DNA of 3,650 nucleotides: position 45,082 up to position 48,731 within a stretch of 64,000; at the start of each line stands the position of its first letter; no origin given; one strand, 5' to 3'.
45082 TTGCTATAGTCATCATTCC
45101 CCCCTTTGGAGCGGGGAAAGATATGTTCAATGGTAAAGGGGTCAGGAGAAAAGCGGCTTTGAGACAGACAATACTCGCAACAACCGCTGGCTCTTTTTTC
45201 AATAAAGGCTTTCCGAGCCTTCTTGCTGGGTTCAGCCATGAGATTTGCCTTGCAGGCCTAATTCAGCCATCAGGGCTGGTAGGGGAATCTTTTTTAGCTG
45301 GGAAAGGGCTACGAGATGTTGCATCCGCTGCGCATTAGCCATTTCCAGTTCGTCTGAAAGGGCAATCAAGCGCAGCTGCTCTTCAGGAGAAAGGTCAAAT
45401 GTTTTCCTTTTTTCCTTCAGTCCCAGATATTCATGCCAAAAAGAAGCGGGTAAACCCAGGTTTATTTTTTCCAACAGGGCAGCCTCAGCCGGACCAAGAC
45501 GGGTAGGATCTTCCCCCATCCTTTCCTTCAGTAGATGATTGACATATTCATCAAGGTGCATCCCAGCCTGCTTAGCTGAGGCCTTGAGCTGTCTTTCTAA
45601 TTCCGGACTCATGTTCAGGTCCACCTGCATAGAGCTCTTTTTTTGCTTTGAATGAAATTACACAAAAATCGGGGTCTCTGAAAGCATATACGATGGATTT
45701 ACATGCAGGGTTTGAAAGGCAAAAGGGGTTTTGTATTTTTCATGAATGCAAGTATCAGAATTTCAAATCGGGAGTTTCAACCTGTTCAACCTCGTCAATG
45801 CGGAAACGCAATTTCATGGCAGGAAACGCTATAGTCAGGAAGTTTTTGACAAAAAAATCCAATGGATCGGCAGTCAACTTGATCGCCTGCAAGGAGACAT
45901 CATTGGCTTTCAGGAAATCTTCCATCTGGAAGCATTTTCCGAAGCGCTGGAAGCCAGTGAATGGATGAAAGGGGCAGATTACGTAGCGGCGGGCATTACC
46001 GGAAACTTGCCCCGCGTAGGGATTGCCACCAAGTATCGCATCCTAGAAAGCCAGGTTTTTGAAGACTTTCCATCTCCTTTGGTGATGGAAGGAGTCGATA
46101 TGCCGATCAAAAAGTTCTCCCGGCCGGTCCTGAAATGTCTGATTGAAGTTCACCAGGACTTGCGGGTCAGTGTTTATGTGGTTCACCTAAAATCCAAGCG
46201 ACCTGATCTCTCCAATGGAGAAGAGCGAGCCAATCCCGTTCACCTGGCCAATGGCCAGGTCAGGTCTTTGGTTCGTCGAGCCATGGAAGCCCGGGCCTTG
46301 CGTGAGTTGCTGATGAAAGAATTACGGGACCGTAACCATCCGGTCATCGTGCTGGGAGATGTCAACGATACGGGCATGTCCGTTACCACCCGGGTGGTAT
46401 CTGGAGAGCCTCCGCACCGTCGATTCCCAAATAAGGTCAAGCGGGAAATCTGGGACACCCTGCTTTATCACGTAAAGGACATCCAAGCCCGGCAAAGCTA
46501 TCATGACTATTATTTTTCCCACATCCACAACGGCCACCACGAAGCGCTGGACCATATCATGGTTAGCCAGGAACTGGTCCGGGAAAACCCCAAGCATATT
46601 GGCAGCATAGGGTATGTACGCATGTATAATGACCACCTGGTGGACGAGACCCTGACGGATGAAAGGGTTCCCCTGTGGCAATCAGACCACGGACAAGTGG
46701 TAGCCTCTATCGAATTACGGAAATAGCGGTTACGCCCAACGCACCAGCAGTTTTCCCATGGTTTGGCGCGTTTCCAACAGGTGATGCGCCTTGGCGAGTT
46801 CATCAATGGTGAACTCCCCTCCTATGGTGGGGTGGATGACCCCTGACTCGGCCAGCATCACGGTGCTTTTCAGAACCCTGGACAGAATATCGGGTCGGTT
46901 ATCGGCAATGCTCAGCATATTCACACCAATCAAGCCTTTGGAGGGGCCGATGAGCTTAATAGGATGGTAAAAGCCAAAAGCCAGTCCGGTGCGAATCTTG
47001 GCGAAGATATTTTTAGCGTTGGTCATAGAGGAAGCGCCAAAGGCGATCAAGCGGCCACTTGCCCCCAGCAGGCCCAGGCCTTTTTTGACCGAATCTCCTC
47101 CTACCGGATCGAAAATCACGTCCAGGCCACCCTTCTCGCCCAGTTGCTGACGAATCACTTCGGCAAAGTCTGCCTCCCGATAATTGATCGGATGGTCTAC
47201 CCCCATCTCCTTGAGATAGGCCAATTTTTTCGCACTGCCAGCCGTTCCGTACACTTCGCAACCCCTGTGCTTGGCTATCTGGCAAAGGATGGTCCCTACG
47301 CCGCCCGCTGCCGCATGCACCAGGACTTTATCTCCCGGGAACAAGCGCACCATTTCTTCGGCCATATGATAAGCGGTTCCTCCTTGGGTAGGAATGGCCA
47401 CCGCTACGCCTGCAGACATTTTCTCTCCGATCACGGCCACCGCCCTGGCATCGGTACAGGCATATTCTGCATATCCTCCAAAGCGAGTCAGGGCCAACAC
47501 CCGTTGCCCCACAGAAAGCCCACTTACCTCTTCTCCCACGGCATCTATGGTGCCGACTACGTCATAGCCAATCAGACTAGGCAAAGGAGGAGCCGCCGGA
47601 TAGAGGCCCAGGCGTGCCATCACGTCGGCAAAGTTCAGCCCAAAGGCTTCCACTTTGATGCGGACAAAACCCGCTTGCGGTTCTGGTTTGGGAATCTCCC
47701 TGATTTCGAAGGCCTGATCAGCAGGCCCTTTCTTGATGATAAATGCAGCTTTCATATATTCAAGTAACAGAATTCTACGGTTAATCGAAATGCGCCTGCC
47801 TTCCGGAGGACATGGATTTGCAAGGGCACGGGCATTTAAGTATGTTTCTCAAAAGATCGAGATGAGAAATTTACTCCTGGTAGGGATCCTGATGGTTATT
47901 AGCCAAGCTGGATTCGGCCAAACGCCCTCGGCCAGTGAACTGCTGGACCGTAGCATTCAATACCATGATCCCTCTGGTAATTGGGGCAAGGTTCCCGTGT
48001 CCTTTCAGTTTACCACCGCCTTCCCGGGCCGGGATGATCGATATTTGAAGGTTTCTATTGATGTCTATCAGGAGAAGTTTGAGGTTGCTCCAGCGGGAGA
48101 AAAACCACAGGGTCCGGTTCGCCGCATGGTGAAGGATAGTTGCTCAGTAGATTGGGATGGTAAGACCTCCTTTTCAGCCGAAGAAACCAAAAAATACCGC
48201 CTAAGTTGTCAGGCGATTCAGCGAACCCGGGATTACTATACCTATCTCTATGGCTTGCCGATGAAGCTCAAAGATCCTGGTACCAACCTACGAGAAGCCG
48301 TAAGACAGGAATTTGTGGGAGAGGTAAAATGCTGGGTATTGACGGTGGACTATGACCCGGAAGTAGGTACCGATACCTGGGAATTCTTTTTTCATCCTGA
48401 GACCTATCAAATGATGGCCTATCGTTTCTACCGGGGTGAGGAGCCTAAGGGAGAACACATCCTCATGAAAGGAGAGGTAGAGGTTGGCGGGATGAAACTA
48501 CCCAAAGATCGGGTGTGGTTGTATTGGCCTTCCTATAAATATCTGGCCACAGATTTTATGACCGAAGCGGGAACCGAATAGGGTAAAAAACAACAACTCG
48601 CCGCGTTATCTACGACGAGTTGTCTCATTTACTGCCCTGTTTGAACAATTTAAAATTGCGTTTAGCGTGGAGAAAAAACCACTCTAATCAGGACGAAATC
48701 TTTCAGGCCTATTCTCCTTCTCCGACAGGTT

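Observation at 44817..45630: Overlapping RHH-like gene + stand-alone HNH endonuclease: candidate toxin-antitoxin or mini-defence module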

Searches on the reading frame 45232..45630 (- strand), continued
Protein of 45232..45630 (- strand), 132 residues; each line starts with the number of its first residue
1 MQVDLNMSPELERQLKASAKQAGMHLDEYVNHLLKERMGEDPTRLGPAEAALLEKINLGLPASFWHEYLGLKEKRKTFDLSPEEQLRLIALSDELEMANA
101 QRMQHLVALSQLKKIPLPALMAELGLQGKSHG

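Call 78: search_protein_families(library=padloc, alignment_id=A5, max_evalue=0.00001)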
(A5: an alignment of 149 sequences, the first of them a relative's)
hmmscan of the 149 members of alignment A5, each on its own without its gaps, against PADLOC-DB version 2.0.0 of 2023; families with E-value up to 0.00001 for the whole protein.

A. member 1, L001:4778-5188:- (137 aa): 0 families

B. families by the number of members that match (of 149 scanned): 54 families (the first 25 are shown)
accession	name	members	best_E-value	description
PDLC04134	mad2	3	3e-25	mads_2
PDLC04833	PDC-S03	2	2e-69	-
PDLC04835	PDC-S03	2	6.1e-26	-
PDLC04832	PDC-S03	2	2.5e-23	-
PDLC04834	PDC-S03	2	7.9e-16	-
PDLC03632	MTase_III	1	2.1e-87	Type III methyltransferase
PDLC03027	MTase_I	1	7.8e-61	Type I methyltransferase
PDLC03031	MTase_I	1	1.9e-60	Type I methyltransferase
PDLC02901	DpdK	1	8.3e-60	DpdK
PDLC01457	WYL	1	9.1e-52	"CAS-I,CAS-II,CAS-III,CAS-IV,CAS-V,CAS-VI; associated_signaling"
PDLC03032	MTase_I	1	1.8e-48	Type I methyltransferase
PDLC03022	MTase_I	1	1.1e-47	Type I methyltransferase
PDLC03019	MTase_I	1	2.3e-38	Type I methyltransferase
PDLC03039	MTase_I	1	3.6e-38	Type I methyltransferase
PDLC03038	MTase_I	1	1.4e-37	Type I methyltransferase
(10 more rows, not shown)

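Call 82: list_cluster_members(proteins=[P0136, P0124, P0018])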
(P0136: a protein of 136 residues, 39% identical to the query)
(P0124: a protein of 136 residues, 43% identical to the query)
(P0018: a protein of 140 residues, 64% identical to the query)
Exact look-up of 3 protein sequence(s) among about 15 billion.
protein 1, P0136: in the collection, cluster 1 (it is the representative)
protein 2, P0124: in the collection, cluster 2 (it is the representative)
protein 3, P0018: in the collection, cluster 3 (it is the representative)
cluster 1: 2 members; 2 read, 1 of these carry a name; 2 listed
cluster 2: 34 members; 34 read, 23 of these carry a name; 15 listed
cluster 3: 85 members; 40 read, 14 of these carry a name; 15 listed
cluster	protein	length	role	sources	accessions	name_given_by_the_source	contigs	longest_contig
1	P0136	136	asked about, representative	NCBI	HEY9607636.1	MAG TPA: STAS/SEC14 domain-containing protein [Allocoleopsis sp.]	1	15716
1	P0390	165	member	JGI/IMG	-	-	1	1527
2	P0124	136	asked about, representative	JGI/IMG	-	tRNA A37 N6-isopentenylltransferase MiaA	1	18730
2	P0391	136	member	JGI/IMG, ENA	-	hypothetical protein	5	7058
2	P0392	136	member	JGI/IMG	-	hypothetical protein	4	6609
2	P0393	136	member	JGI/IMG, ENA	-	hypothetical protein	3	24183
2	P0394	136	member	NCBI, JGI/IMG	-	hypothetical protein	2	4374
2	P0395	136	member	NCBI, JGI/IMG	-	hypothetical protein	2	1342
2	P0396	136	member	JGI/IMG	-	hypothetical protein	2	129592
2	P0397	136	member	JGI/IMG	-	hypothetical protein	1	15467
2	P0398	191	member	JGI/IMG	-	hypothetical protein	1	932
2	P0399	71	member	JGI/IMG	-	hypothetical protein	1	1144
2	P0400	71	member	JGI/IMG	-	hypothetical protein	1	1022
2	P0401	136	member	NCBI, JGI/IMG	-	hypothetical protein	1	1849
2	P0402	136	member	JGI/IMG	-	hypothetical protein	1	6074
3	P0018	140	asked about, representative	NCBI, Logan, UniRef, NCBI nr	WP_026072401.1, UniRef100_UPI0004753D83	HNH endonuclease [Nodosilinea nodulosa] | HNH endonuclease n=1 Tax=Nodosilinea nodulosa TaxID=416001 RepID=UPI0004753D83 | HNH endonuclease signature motif containing protein [Nodosilinea nodulosa]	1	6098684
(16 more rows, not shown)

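Call 84: fold_search(model_id=the predicted structure, library=pdb)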
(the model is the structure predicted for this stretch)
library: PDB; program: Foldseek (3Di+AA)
matches with E <= 10: 208; with E <= 0.001: 0
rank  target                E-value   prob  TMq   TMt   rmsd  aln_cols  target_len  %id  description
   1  9rgx_A                5.4e-01  0.85  0.37  0.48   4.9        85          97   27  X-ray crystal structure of a de novo designed single-chain antiparallel 3-helix coiled-coil bundle, sc-apCC3-ACW (released 2025-09-03)
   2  9rgx_B                9.5e-01  0.72  0.37  0.48   4.9        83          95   26  X-ray crystal structure of a de novo designed single-chain antiparallel 3-helix coiled-coil bundle, sc-apCC3-ACW (released 2025-09-03)
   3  6gts_C                1.1e+00  0.87  0.31  0.47  12.5        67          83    7  Structure of the AtaT-AtaR complex bound DNA (released 2019-03-06)
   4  9cpc_2I               1.1e+00  0.16  0.22  0.13  20.4       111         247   14  Atomic model of porcine brain ventricles cilia doublet microtubule (48-nm periodicity) (released 2024-10-23)
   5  8jdi_G                1.3e+00  0.21  0.25  0.22  14.1       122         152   11  Crystal structure of Cas7-AcrIF25 complex (released 2024-05-29)
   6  9i5v_f                1.3e+00  0.35  0.31  0.43   9.6       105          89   22  70S P. gingivalis ribosome erm-delta-porN strain (released 2025-08-20)
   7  1bdv_B                1.5e+00  0.99  0.28  0.67   0.9        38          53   18  ARC FV10 COCRYSTAL (released 1999-01-06)
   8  9c7z_A                1.6e+00  0.85  0.36  0.68   4.1        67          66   21  Hallucinated C3 protein assembly HALC3_919 (released 2025-05-21)
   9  3qo7                  1.6e+00  0.35  0.32  0.11  11.3       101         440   11  Crystal structure of the seryl-tRNA synthetase from Candida albicans (released 2011-08-03)
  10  3qo8                  1.7e+00  0.35  0.33  0.11  11.1       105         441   15  Crystal Structure of seryl-tRNA synthetase from Candida albicans (released 2011-08-03)
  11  3qne                  1.7e+00  0.33  0.32  0.11  11.3       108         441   12  Candida albicans seryl-tRNA synthetase (released 2011-08-03)
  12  5o5j_O                1.7e+00  0.18  0.22  0.31  11.2       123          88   19  Structure of the 30S small ribosomal subunit from Mycobacterium smegmatis (released 2017-07-12)
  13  5c22_C                1.8e+00  0.15  0.28  0.18  20.3       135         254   14  Crystal structure of Zn-bound HlyD from E. coli (released 2016-02-17)
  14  6ztl_AO               1.9e+00  0.25  0.30  0.42   9.8       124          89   14  E. coli 70S-RNAP expressome complex in collided state bound to NusG (released 2020-09-16)
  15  5x3t_A                2.0e+00  0.97  0.28  0.52   1.0        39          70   18  VapBC from Mycobacterium tuberculosis (released 2017-06-07)
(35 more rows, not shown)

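Call 97: find_related_loci(query=A6, collection=metagenome_contigs, flank=2500)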
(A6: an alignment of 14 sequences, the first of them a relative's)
Query A6 (136 aa) in metagenome_contigs; peptide patterns used: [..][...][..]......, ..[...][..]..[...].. (x = any residue, [..] = any of these).
316 stretches matched a pattern; 106 encode a relative of the query (tblastn E <= 1e-3); the best 80 are kept; 80 distinct loci.
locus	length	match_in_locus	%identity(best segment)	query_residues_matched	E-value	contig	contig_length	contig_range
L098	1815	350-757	89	1-136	2e-80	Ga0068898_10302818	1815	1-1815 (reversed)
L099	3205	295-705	69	1-136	3e-56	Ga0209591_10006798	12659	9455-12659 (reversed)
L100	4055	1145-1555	69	1-136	3e-56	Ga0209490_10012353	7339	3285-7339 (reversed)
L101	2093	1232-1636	65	3-136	1e-50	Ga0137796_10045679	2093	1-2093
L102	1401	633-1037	63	3-136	1e-51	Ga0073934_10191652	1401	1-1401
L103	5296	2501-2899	62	3-135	1e-48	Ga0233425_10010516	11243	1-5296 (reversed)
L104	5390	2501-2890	62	1-130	5e-48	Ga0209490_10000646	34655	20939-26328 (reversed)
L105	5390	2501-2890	62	1-130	5e-48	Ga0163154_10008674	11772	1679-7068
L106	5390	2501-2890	62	1-130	6e-48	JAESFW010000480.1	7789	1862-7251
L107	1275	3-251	94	54-136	2e-49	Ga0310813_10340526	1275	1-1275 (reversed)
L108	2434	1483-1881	59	4-135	4e-46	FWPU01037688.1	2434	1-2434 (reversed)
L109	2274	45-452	60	3-136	1e-45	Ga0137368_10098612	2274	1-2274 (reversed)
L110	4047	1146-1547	58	4-136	9e-45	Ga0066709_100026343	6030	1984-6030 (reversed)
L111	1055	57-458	58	4-136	4e-46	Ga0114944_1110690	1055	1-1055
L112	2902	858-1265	55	1-135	2e-43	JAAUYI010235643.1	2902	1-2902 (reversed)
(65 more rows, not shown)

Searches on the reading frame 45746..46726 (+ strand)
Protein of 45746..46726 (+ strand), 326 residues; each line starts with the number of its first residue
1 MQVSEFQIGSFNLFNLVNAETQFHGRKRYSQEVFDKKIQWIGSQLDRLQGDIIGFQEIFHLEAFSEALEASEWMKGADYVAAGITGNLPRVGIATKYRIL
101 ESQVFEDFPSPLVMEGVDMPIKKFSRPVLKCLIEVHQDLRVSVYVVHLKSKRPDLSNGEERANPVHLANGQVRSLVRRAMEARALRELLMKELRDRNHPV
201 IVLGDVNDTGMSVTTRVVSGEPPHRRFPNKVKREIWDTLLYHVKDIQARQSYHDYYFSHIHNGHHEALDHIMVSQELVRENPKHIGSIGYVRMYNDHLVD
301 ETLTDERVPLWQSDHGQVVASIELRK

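Call 3: search_protein_families(library=pfam, proteins=[window:45746-46726:+], max_evalue=1)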
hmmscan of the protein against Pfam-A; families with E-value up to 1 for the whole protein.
window:45746-46726:+ (326 aa): 2 families
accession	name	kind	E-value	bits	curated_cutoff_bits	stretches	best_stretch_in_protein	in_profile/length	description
PF03372.29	Exo_endo_phos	-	6.2e-10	39.6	24.5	1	43-315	24-225/225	Endonuclease/Exonuclease/phosphatase family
PF19580.5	Exo_endo_phos_3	-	0.01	15.4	27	1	169-285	156-260/311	Endonuclease/Exonuclease/phosphatase family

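Call 4: search_protein_families(library=ncbifam, proteins=[window:45746-46726:+], max_evalue=1)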
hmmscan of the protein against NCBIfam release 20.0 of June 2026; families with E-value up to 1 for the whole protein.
window:45746-46726:+ (326 aa): 1 family
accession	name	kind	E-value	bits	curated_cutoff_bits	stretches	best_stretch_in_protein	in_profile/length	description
NF033681.1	ExeM_NucH_DNase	subfamily_domain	1.5e-10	40.6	300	1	5-278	235-495/546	ExeM/NucH family extracellular endonuclease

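Call 5: search_protein_families(library=padloc, proteins=[window:45746-46726:+], max_evalue=1)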
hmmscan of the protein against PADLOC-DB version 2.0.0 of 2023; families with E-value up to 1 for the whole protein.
window:45746-46726:+ (326 aa): 0 families

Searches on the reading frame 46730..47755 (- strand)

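Call 104: search_protein_families(library=pfam, proteins=[window:46730-47755:-], max_evalue=0.001)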
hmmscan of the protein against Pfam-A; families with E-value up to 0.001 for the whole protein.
window:46730-47755:- (341 aa): 3 families
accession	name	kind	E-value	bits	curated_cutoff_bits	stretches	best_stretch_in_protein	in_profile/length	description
PF00107.32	ADH_zinc_N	-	9.9e-24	84.2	31.8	1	152-255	1-104/129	Zinc-binding dehydrogenase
PF13602.12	ADH_zinc_N_2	-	2.2e-17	64.7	27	1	184-338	1-134/134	Zinc-binding dehydrogenase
PF08240.17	ADH_N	-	2.5e-16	60.3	23.5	1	29-107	3-100/104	Alcohol dehydrogenase GroES-like domain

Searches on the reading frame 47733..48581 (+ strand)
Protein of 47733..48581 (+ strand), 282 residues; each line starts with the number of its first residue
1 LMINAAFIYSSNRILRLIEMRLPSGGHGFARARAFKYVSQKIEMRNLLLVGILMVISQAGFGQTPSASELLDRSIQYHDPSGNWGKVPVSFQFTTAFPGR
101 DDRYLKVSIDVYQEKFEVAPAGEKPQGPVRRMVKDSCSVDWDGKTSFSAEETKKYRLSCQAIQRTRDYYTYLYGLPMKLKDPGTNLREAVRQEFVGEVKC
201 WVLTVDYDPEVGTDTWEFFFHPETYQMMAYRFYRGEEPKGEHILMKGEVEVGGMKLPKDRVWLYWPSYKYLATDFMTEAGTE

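Call 104: search_protein_families(library=pfam, proteins=[window:47733-48581:+], max_evalue=0.001)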
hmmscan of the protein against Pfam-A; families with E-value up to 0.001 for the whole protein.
window:47733-48581:+ (282 aa): 1 family
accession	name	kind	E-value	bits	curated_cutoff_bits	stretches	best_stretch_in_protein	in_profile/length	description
PF20113.4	DUF6503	-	6.5e-24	85.2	22.9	1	62-274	17-250/255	Family of unknown function (DUF6503)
